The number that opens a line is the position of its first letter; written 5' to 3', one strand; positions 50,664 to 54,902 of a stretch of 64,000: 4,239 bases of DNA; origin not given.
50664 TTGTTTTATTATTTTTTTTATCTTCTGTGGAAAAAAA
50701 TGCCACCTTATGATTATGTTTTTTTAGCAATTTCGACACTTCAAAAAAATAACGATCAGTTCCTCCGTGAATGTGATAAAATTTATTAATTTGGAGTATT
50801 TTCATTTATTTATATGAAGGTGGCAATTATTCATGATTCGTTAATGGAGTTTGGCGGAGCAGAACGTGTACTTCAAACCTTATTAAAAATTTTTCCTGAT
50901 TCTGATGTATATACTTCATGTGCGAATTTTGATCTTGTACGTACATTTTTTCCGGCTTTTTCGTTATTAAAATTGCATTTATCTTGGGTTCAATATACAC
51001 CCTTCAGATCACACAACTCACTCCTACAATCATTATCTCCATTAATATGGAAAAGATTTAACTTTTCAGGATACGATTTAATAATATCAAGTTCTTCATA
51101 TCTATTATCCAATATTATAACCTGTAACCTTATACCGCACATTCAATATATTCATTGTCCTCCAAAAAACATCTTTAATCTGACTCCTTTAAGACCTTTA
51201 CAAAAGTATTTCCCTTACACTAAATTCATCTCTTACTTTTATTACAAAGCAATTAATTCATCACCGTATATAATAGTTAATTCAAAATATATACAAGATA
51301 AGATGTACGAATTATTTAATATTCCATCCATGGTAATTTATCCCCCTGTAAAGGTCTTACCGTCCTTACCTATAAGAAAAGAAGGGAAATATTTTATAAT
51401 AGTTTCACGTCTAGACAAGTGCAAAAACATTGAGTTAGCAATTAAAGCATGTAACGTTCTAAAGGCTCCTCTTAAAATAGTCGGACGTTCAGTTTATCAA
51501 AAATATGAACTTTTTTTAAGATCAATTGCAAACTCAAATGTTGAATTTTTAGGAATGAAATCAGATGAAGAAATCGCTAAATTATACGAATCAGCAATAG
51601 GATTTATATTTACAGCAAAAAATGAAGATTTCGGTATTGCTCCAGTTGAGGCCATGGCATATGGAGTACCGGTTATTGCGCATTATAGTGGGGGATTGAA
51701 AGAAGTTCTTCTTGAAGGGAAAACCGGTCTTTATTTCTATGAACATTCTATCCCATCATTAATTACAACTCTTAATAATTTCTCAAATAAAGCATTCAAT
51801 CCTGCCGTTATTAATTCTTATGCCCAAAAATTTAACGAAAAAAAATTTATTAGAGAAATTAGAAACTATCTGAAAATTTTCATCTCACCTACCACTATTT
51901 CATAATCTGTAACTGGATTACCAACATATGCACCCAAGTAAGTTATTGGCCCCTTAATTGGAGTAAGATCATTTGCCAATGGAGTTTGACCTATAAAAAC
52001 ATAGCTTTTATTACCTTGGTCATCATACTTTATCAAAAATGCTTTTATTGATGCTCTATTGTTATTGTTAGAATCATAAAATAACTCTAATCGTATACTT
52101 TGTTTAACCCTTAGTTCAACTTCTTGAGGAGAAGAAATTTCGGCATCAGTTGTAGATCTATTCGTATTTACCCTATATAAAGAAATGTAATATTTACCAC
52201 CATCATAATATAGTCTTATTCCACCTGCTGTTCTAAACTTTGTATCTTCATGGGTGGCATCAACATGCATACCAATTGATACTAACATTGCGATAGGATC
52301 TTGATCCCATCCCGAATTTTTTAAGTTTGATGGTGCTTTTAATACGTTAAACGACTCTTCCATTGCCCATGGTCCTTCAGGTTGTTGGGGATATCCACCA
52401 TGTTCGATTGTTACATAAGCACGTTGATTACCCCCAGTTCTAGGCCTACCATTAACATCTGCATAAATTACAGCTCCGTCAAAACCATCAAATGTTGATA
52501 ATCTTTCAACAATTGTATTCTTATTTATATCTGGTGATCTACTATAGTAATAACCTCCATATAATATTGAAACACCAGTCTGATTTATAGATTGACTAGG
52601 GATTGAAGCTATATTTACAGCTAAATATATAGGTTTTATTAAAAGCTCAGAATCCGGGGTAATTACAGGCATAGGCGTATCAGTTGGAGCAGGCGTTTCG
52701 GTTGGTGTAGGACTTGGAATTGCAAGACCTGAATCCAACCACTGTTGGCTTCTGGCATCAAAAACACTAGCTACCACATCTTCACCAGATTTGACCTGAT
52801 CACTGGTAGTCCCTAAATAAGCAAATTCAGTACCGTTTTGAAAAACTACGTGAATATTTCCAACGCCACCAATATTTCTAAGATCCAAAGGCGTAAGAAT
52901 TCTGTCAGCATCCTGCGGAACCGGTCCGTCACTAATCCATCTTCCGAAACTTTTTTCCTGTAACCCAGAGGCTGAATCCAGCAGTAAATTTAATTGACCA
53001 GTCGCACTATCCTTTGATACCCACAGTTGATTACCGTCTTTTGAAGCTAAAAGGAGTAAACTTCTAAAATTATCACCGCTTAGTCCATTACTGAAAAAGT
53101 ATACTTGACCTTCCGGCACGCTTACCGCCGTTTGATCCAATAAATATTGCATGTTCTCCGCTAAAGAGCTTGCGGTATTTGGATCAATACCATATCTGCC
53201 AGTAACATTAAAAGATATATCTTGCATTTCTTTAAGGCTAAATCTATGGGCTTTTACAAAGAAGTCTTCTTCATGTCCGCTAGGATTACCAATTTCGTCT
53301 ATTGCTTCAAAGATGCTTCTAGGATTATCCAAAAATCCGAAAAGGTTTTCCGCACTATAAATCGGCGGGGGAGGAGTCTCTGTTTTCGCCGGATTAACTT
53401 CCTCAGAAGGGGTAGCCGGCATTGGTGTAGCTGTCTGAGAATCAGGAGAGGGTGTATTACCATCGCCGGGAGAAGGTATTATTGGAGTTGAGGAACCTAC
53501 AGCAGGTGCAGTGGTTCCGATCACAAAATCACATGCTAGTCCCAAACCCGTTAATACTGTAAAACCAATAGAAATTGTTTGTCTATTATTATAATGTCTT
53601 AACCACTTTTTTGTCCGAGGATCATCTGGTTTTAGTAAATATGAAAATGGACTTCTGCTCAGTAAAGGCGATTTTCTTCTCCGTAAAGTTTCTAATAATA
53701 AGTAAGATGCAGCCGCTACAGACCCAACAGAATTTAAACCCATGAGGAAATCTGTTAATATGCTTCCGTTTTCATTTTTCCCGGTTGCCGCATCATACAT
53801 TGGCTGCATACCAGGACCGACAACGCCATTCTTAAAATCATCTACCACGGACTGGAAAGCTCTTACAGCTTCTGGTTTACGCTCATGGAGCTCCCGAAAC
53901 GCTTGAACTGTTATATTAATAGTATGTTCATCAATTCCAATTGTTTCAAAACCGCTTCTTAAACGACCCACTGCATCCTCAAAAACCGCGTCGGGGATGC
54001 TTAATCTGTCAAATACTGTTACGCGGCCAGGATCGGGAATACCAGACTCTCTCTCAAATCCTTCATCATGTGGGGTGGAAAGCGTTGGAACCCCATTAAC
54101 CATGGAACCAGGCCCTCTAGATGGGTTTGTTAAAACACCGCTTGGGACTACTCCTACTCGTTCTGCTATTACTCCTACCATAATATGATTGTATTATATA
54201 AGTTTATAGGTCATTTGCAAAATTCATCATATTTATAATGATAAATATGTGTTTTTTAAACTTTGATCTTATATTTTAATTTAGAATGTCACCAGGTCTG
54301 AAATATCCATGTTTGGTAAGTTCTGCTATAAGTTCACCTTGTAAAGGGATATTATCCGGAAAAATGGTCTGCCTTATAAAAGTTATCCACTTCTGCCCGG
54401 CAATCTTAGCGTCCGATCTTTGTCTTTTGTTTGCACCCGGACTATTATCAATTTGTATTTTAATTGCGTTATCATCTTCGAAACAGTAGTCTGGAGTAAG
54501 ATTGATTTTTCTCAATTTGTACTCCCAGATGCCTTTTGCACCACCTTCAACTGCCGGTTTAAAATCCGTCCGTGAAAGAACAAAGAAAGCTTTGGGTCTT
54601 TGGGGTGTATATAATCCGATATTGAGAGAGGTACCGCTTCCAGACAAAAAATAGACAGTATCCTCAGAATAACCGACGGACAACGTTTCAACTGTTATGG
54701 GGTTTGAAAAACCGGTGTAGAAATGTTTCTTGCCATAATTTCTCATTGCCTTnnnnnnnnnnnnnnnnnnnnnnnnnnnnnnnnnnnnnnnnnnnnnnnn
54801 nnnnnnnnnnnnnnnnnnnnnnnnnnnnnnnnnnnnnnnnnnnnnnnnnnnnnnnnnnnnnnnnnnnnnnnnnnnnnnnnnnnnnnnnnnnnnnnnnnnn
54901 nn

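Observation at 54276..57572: Extremely divergent SecA paralog (1098 aa) embedded in a surface-glycan locus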

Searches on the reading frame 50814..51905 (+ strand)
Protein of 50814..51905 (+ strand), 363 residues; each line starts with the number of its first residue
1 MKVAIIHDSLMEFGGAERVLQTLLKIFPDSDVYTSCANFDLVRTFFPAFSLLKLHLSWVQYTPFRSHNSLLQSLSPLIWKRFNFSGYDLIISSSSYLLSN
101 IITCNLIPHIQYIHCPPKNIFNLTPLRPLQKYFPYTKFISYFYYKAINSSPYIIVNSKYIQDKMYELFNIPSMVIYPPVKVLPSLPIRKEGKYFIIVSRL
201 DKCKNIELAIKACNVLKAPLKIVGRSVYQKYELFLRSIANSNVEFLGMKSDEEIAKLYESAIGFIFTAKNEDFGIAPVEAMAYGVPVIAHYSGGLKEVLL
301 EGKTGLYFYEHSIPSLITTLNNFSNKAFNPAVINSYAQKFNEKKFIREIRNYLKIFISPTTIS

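Call 9: search_protein_families(library=pfam, proteins=[window:50814-51905:+], max_evalue=0.01)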
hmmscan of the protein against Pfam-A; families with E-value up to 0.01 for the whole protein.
window:50814-51905:+ (363 aa): 4 families
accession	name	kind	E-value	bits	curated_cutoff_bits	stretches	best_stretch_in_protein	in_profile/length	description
PF00534.26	Glycos_transf_1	-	1.3e-26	93.6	26.4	1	184-338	8-170/172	Glycosyl transferases group 1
PF13692.12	Glyco_trans_1_4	-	2.4e-18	67.2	27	1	192-317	2-133/142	Glycosyl transferases group 1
PF13439.12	Glyco_transf_4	-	1.3e-07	32.2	28.5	1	14-179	2-166/170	Glycosyltransferase Family 4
PF20706.3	GT4-conflict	-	1.4e-07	31.3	26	1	189-302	195-323/385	Family 4 Glycosyltransferase in conflict systems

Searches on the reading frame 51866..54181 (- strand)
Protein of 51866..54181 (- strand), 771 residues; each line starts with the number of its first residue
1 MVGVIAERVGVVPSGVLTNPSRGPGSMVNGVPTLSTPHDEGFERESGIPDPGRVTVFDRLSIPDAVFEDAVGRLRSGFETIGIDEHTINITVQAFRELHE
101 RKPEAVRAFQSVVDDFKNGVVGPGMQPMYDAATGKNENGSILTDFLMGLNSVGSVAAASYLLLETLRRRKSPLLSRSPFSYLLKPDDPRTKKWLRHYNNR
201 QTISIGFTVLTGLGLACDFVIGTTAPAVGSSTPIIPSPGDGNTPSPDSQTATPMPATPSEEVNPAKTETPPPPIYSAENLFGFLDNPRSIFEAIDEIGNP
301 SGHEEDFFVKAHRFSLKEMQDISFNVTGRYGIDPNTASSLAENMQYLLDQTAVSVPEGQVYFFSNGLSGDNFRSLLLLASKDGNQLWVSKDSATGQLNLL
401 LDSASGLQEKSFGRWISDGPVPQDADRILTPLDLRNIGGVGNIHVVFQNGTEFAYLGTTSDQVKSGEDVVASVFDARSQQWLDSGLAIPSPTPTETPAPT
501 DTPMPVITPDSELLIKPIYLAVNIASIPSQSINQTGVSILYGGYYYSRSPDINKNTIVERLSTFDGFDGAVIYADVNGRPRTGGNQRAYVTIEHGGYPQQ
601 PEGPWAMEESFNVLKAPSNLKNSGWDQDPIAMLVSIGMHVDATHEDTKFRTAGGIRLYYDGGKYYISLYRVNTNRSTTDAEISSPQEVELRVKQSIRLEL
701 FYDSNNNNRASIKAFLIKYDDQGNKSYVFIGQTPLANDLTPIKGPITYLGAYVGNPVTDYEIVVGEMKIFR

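Call 8: search_protein_families(library=padloc, proteins=[window:51866-54181:-], max_evalue=0.1)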
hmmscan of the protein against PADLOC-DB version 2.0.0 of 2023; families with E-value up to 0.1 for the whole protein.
window:51866-54181:- (771 aa): 0 families

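Call 9: search_protein_families(library=pfam, proteins=[window:51866-54181:-], max_evalue=0.01)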
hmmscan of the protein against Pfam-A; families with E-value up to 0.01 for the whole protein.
window:51866-54181:- (771 aa): 0 families

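Call 58: find_homologous_proteins(query=A4, max_evalue=0.001)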
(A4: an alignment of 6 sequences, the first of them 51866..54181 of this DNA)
Query A4 (6 sequences) (771 aa, profile of the alignment): 1 proteins with E <= 0.001 among 8000 candidates.
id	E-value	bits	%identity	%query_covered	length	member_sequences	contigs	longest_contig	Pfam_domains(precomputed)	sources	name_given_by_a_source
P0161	4.4e-267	907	100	100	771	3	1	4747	-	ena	-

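Call 59: find_encoding_contigs(protein=P0161, flank=3000, max_places=3)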
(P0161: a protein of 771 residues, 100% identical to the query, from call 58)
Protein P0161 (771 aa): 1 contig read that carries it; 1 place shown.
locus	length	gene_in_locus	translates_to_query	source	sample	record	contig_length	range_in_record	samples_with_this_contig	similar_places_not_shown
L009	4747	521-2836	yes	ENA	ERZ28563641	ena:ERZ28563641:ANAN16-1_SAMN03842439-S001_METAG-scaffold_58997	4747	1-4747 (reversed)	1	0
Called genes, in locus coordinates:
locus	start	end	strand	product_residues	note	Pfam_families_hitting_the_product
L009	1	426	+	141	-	?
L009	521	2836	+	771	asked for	-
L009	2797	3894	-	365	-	-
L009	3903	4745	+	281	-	?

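Call 70: list_cluster_members(proteins=[L001:6309-8387:-, L006:354-2318:-, L010:44-2017:-, L012:3662-5485:+, L007:2-1336:-, L011:3496-4536:+, L015:2-1237:+, window:51866-54181:-])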
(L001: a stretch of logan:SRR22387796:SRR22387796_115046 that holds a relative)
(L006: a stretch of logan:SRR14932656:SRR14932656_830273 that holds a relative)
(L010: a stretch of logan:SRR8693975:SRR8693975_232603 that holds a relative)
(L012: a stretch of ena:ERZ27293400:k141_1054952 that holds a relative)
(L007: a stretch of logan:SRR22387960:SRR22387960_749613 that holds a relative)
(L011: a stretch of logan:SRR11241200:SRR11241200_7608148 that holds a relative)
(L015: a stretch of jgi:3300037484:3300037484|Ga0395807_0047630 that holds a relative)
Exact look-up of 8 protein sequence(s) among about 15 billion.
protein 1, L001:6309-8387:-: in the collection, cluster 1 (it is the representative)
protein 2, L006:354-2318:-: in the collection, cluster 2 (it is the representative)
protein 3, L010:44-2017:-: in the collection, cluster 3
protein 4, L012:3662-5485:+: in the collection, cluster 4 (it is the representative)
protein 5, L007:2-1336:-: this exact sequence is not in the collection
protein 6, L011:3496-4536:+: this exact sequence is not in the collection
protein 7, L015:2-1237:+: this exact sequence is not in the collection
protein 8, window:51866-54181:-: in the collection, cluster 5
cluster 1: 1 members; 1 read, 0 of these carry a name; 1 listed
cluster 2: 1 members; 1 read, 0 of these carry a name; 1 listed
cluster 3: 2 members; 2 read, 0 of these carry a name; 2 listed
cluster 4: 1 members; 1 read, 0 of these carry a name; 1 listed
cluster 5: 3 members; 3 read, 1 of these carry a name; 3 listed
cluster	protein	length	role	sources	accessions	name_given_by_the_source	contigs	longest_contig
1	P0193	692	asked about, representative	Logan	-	-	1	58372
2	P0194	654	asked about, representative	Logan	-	-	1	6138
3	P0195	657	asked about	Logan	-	-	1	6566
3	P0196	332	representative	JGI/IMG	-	-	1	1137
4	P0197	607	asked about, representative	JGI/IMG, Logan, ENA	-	-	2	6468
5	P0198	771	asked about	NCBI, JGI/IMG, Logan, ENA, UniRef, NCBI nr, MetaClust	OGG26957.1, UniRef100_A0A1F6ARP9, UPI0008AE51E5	hypothetical protein A2960_02310 [Candidatus Gottesmanbacteria bacterium ... | Uncharacterized protein n=1 Tax=Candidatus Gottesmanbacteria bacterium ... | MAG: hypothetical protein A2960_02310 [Candidatus Gottesmanbacteria bacterium ...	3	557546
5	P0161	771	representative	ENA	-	-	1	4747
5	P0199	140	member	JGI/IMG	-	-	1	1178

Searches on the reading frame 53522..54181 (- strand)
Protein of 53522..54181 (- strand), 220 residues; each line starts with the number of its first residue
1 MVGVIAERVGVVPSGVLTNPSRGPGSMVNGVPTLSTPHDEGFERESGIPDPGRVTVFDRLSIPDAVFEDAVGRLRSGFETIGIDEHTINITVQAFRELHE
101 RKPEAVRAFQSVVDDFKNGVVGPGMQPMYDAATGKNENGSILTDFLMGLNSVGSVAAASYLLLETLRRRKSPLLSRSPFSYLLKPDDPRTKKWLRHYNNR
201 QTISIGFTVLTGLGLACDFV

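Call 94: find_homologous_proteins(query=A8, max_evalue=0.01)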
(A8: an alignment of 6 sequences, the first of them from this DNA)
Query A8 (6 sequences): 6562 candidates shared short words with the query, none scored E <= 0.01.

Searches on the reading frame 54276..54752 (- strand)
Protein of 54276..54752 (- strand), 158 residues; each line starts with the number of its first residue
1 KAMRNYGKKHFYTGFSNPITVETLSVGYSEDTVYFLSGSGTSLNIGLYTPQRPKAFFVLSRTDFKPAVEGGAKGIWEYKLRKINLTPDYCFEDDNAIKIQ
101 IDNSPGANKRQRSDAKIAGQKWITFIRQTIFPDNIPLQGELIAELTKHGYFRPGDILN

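Call 108: search_solved_structures(query=window:54276-54752:-, max_evalue=10)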
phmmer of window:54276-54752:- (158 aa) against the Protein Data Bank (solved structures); distinct sequences matched with E-value up to 10: 0.
